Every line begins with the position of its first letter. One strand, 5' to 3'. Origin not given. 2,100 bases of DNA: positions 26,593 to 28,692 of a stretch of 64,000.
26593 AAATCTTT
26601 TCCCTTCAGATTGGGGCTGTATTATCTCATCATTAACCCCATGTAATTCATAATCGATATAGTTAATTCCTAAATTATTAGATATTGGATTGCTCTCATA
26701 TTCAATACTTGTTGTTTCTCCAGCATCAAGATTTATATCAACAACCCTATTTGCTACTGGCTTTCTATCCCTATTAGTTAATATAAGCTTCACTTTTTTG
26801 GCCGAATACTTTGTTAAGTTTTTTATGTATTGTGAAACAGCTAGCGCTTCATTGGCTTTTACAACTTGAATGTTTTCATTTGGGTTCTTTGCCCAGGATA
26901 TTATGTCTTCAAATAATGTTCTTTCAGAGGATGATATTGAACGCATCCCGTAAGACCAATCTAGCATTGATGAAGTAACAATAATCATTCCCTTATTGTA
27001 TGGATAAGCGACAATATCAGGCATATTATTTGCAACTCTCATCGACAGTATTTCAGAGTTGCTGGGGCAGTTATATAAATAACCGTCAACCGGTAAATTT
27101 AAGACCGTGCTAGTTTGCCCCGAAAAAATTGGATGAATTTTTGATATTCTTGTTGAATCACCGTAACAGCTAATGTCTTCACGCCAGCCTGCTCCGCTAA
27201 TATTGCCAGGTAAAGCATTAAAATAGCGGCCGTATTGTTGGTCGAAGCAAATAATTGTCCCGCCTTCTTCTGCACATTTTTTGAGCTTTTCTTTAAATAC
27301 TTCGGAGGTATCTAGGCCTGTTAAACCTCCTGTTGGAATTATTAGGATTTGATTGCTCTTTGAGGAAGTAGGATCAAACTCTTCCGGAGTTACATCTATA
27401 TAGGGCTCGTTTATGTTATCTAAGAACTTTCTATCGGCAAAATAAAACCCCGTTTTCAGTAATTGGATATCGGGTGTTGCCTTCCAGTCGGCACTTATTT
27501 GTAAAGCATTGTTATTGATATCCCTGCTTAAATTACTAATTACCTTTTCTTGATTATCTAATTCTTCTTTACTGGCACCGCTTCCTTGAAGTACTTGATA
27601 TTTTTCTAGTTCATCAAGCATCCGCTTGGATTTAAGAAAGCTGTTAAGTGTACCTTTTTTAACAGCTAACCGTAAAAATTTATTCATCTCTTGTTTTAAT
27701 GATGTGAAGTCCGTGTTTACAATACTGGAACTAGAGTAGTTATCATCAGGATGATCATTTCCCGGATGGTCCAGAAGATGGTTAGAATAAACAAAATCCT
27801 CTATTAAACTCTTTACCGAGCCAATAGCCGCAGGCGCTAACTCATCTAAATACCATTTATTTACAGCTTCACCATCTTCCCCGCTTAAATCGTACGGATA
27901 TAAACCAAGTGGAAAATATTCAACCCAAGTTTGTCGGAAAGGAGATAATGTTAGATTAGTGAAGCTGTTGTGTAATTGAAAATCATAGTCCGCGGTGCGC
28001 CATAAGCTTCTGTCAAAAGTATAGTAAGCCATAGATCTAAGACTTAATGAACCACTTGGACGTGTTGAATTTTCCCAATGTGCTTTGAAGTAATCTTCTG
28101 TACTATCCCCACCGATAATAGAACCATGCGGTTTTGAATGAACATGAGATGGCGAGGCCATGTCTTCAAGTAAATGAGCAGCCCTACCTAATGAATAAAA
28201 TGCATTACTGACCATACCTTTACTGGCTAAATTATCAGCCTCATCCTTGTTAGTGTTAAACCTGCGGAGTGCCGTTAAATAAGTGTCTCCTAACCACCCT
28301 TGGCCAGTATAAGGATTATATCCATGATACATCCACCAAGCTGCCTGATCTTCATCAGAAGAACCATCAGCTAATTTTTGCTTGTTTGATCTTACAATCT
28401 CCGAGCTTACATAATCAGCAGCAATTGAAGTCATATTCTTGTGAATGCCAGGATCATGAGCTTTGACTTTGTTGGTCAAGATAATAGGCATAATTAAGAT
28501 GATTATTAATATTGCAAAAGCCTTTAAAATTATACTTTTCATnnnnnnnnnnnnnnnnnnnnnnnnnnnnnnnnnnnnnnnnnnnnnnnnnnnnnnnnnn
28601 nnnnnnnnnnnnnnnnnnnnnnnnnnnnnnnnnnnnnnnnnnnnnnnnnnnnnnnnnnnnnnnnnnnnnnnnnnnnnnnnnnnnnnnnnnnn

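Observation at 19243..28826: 3099-aa secreted giant protein (Zn-phospholipase-C-like head, ~14 PD40 propeller blades, CARDB/Ig and FN3 modules) translationally coupled to a 95-aa three-TM protein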

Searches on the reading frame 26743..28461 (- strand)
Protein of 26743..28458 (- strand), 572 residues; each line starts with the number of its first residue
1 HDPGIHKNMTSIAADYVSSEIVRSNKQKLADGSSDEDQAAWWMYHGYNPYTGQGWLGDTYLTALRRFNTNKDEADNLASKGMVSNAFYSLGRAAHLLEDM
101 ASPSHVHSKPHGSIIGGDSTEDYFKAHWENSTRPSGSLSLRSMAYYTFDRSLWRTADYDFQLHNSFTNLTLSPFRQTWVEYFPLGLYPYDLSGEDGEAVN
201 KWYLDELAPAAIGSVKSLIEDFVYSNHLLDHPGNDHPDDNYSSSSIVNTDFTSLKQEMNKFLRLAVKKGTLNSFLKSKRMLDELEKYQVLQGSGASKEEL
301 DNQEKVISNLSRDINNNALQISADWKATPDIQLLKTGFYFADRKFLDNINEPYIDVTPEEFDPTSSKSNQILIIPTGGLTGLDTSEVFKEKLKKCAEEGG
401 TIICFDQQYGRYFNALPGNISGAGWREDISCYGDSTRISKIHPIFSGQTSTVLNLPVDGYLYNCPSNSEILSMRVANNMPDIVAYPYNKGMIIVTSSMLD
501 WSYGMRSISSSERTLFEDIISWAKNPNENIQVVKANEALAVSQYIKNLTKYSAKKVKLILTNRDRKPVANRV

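Call 15: find_homologous_proteins(query=window:26803-28458:-, max_evalue=0.01)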
Query seq(552 aa): 8000 candidates shared short words with the query, none scored E <= 0.01.

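Call 29: search_protein_representatives(protein=window:26803-28461:-)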
Query: 553 residues. Proteins with E-value up to 0.001 (for the whole library): 857; up to 1e-10: 629; up to 1e-30: 227. The best 150 are listed.
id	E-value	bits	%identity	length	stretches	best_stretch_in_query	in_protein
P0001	0.0e+00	1269.6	100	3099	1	1-553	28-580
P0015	3.6e-68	247.0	35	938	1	87-550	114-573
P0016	3.4e-55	204.2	36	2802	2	232-550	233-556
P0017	5.1e-55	203.6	31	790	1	16-550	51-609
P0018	5.4e-53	196.9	37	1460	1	219-549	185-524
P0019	9.9e-53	196.1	36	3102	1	232-549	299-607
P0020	8.4e-50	186.4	37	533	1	232-531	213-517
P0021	6.0e-48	180.3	34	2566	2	330-528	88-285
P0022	4.1e-47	177.5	45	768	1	332-540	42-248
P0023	8.1e-47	176.6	34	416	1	236-548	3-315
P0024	8.2e-47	176.5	35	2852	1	231-546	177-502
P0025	1.1e-46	176.1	34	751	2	233-549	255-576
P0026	1.2e-46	176.0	44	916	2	334-548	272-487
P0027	1.4e-46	175.7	34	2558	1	229-537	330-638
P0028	8.8e-46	173.1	37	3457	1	231-543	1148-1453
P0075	8.5e-39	150.1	41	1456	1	331-530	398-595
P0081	2.1e-38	148.8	39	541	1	328-532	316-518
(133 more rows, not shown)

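Call 39: find_homologous_proteins(query=A2, max_evalue=0.00001)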
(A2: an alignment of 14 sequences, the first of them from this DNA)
Query A2 (14 sequences) (572 aa, profile of the alignment): 1 proteins with E <= 0.00001 among 8000 candidates.
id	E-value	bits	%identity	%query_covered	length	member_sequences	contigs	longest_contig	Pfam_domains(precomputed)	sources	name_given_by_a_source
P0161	1.8e-8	52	25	18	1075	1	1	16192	PF13229.13,PF00932.26,PF28492.1,PF05048.20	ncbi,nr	ncbi:MAG: hypothetical protein GF387_02375 [Candidatus Portnoybacteria bacterium]|nr:hypothetical pr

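Call 49: find_related_loci(query=A2, collection=genome_contigs, flank=6000)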
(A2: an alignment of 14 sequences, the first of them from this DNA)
Query A2 (572 aa) in genome_contigs; peptide patterns used: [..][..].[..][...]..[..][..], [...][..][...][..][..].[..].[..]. (x = any residue, [..] = any of these).
109 stretches matched a pattern; 44 encode a relative of the query (tblastn E <= 1e-3); 44 distinct loci.
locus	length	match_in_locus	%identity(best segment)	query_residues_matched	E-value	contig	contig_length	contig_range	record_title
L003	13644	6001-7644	31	45-568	7e-67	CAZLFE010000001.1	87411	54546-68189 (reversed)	MAG TPA_asm: uncultured Nitrospiraceae bacterium isolate binchicken_co325_89 genome assembly, contig: NODE_22_length_874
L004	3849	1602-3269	30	45-566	2e-64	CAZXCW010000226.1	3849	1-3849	MAG TPA_asm: uncultured Nitrospiraceae bacterium isolate SRP323688_co1_259 genome assembly, contig: NODE_31339_length_38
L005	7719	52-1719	34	45-566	3e-57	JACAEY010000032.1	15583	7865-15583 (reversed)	MAG: Nitrospirae bacterium isolate L.E.D.9 k119_677088, whole genome shotgun sequence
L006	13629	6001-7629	29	49-570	6e-55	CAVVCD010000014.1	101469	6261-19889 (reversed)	MAG: uncultured delta proteobacterium isolate MFD02809.bin.1.75 genome assembly, contig: contig_183782, whole genome sho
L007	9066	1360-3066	28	3-565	5e-54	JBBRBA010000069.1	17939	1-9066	MAG: Geobacterales bacterium isolate Co_metawrap_2320 Cmw_2320_k141_17373319_length_17939_cov_10.9978, whole genome shot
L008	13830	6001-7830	26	5-571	3e-53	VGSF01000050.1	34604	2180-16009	MAG: Deltaproteobacteria bacterium isolate K_DeepCast_150m_m1_110 K_DeepCast_150m_m1_110_Ga0194126_10001887, whole genom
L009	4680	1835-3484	28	45-569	6e-53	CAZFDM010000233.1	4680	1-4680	MAG TPA_asm: uncultured Syntrophaceae bacterium isolate SRP231805_co4_41 genome assembly, contig: k141_250569, whole gen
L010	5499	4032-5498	28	42-520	2e-52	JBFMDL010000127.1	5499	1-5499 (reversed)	MAG: Nitrospirota bacterium isolate MAG218 MAG218_127, whole genome shotgun sequence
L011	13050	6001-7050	34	230-558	4e-52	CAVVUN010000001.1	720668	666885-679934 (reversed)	MAG: Nitrospirota bacterium isolate MFD03899.bin.2.182 genome assembly, contig: contig_11020, whole genome shotgun seque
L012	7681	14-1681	28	42-572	1e-51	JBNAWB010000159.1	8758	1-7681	MAG: Thermodesulfobacteriota bacterium isolate Kamch4342-D-MF-053 bin28.fa-159, whole genome shotgun sequence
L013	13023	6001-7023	32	233-568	8e-52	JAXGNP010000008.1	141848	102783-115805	MAG: Syntrophorhabdus sp. isolate AnMBR.bin259 bin259_8, whole genome shotgun sequence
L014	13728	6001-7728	28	1-565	1e-49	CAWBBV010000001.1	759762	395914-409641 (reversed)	MAG: uncultured delta proteobacterium isolate MFD02832.bin.1.176 genome assembly, contig: contig_11099, whole genome sho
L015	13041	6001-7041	31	232-571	7e-50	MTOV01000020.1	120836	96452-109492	MAG: Nitrospirae bacterium JdFR-86 JGI24020J35080_1000077, whole genome shotgun sequence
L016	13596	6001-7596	29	42-565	5e-54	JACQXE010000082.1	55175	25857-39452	MAG: Nitrospirae bacterium isolate NC_groundwater_1507_Pr4_B-0.1um_42_5 SR1-18-B1_scaffold_621030, whole genome shotgun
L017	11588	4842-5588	38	321-571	2e-43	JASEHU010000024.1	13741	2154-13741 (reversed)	MAG: bacterium isolate Yes70-31 NODE_24_length_13741_cov_12.170247, whole genome shotgun sequence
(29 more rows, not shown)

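Call 66: find_encoding_contigs(protein=P0019, flank=7000, max_places=2)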
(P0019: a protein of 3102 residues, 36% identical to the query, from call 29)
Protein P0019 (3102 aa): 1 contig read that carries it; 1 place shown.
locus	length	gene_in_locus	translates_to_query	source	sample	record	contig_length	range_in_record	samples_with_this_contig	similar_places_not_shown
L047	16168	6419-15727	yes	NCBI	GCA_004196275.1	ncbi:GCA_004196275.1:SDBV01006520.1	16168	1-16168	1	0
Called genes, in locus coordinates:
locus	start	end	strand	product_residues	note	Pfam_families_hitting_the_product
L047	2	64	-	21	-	?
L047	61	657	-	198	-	-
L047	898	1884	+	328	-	PF01555:N6_N4_Mtase (weak), PF01170:UPF0020 (faint)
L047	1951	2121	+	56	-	-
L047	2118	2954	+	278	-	PF09520:HinfI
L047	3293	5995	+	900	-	PF02811:PHP, PF02463:SMC_N (weak), PF13476:AAA_23 (weak), PF13304:AAA_21 (weak)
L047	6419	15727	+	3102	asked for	PF03372:Exo_endo_phos, PF07705:CARDB (faint), PF01835:MG2 (faint), PF07676:PD40 (faint), PF15982:TMEM135_C_rich (faint), PF26549:Tricorn_N, PF26550:Tricorn_2nd (weak), PF26549:Tricorn_N (weak)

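Call 79: find_related_loci(query=window:26743-28458:-, collection=metagenome_contigs, flank=4000)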
Query window:26743-28458:- (572 aa) in metagenome_contigs; peptide patterns used: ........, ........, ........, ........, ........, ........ (x = any residue, [..] = any of these).
45 stretches matched a pattern, but none encodes a relative of the query by tblastn (E <= 1e-3).

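Call 97: find_encoding_contigs(protein=P0075, flank=4000, max_places=2)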
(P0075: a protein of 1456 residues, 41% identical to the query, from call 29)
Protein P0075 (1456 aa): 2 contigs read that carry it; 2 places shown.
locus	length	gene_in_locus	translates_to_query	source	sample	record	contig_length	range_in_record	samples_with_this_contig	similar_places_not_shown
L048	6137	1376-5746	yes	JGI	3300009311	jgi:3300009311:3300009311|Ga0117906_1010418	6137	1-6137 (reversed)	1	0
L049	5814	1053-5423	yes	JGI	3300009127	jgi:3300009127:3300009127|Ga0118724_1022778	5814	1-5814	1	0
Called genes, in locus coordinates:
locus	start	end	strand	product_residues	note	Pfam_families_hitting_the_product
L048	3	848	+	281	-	?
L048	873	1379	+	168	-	PF04893:Yip1 (weak)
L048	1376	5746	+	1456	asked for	-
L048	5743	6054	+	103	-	-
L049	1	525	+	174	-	?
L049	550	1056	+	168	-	PF04893:Yip1 (weak)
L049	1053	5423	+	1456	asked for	-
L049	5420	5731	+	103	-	-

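Call 98: find_encoding_contigs(protein=P0081, flank=4000, max_places=2)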
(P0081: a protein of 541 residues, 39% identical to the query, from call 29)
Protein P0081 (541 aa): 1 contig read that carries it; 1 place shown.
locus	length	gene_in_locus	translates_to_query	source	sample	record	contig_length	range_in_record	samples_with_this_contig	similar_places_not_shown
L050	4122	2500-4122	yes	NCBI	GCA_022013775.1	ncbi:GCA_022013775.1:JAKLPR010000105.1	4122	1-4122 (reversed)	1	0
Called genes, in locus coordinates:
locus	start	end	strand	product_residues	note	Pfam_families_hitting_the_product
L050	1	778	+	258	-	?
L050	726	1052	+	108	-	-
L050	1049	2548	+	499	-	-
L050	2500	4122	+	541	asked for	?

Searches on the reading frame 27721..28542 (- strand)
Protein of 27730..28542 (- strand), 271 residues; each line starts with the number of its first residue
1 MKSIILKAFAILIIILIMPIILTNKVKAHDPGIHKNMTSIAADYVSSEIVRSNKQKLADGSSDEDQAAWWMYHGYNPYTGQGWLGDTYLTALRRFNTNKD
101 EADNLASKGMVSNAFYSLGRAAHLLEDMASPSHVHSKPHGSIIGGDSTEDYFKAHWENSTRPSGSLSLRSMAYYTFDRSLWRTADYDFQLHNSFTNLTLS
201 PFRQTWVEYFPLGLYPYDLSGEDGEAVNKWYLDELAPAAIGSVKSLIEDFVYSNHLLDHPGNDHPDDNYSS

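Call 12: search_solved_structures(query=window:27730-28458:-, max_evalue=10, show_alignments=3)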
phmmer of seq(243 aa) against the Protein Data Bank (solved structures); distinct sequences matched with E-value up to 10: 1.
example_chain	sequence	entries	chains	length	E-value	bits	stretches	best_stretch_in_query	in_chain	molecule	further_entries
8vur_H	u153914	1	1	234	0.66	12.8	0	38-70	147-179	003-102 Heavy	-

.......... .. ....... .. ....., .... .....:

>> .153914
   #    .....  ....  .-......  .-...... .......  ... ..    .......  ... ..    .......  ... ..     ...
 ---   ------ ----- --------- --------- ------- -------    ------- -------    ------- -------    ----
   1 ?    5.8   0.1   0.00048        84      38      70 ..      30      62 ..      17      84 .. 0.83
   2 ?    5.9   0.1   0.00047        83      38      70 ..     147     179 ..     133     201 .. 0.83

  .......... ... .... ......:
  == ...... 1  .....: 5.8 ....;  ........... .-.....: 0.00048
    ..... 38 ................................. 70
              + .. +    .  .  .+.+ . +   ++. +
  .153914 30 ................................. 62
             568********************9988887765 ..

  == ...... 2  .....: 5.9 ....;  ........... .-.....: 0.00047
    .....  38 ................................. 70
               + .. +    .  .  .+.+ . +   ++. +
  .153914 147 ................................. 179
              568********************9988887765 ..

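Call 13: search_protein_families(library=pfam, proteins=[window:27730-28542:-], max_evalue=10)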
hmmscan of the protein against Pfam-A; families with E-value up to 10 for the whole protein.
seq(271 aa): 0 families

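Call 35: search_solved_structures(query=A1, max_evalue=10, show_alignments=3)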
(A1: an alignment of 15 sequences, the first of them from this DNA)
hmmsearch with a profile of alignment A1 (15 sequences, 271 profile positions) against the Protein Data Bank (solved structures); distinct sequences matched with E-value up to 10: 6.
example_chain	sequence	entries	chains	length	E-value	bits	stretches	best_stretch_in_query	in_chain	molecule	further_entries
2fgn_A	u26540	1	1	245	1.4e-12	51.3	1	11-143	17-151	Phospholipase C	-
1ah7_A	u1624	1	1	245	2.3e-12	50.6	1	11-143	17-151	PHOSPHOLIPASE C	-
2ffz_A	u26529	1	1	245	2.3e-12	50.6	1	11-143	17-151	Phospholipase C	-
2huc_A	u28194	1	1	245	2.4e-12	50.6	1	11-143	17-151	Phospholipase C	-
8cqm_A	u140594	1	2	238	2.8e-12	50.4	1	21-189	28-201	Phospholipase C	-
1p5x_A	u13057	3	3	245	1.5e-11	48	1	54-143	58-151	Phospholipase C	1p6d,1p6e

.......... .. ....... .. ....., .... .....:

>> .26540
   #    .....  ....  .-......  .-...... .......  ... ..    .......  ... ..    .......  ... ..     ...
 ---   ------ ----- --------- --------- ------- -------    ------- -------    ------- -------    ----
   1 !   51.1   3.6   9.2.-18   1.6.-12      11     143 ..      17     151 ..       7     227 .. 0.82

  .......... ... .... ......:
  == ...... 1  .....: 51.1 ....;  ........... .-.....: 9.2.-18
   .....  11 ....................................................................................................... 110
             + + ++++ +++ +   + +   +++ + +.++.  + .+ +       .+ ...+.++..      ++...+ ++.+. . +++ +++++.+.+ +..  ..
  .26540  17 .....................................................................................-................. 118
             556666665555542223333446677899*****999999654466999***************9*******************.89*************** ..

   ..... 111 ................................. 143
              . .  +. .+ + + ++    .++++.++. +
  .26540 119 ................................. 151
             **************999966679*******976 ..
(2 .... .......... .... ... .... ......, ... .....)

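Call 69: predict_structure(alignment_id=A1)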
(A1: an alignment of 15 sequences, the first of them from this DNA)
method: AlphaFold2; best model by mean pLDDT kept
length: 246 residues; sequences in the alignment: 15
mean_pLDDT: 75.8   pTM: 0.77
mean pLDDT of the five models: 75.8, 75.0, 73.5, 73.0, 72.4
residues with pLDDT >= 90: 83; 70-90: 75; 50-70: 44; < 50: 44
segments of 3 or more residues with pLDDT < 50: 114-116, 154-166, 168-178, 183-188, 231-233, 243-246
pLDDT, mean of each block of 10 residues (from residue 1): 78 93 96 85 80 73 90 97 97 95 75 56 81 84 80 47 44 48 49 68 87 95 85 52 48
secondary structure, 60 per line:
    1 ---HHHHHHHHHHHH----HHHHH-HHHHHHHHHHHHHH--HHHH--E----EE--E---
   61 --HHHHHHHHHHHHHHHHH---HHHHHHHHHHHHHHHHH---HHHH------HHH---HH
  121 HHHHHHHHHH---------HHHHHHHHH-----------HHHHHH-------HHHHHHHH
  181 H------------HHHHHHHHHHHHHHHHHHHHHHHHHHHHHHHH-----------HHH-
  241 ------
elements in order: H4-15 H20-24 H26-39 H42-45 H63-79 H83-99 H103-106 H119-130 H140-148 H160-165 H173-181 H194-225
